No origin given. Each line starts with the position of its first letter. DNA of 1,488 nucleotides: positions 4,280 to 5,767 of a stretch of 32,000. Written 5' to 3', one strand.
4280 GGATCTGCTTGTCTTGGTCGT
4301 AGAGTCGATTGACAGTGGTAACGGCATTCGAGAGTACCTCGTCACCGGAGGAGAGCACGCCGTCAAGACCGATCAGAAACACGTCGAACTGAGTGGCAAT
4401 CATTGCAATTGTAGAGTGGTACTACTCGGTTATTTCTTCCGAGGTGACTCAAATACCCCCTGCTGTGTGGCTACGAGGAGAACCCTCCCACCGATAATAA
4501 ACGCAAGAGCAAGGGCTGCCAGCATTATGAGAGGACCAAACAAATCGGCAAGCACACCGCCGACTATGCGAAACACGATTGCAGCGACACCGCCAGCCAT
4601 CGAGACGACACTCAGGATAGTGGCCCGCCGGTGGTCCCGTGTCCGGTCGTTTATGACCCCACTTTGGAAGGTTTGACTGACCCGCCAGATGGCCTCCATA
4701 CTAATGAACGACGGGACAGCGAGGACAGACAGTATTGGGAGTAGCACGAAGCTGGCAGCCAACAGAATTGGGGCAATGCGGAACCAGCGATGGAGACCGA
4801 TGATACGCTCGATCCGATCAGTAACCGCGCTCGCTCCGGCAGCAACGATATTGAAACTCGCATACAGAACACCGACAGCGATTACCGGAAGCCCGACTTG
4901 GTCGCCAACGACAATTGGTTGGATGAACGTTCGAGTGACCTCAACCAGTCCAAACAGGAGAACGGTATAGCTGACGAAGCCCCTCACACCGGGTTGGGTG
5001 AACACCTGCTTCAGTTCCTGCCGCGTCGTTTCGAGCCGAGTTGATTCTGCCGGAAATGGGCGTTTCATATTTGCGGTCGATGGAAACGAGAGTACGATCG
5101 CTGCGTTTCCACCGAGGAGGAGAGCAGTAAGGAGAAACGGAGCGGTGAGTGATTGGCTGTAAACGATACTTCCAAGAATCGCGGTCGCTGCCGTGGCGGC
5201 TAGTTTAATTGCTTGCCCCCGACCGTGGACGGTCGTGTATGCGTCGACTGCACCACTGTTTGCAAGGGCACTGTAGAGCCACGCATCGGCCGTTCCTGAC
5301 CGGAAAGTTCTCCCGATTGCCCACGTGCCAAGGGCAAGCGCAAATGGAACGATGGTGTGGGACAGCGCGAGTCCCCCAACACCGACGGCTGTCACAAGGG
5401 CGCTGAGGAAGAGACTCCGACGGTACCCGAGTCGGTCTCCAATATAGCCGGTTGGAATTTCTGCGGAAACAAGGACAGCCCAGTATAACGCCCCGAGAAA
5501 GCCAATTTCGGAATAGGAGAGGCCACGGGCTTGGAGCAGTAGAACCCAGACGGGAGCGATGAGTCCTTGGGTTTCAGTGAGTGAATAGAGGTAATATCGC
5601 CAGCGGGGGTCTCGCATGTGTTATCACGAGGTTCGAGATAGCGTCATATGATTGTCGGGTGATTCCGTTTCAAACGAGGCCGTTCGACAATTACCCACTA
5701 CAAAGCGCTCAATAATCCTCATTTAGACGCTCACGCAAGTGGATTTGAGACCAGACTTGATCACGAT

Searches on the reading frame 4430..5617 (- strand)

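Call 58: search_protein_families(library=pfam, proteins=[window:4430-5617:-], max_evalue=0.001)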
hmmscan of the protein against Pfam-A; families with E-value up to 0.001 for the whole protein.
window:4430-5617:- (395 aa): 2 families
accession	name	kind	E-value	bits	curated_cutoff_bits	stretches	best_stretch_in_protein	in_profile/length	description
PF07690.21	MFS_1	-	1.9e-20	73.5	33.4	1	18-348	13-345/347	Major Facilitator Superfamily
PF12832.13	MFS_1_like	-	4.1e-06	26.5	25.2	1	18-361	16-366/373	MFS_1 like family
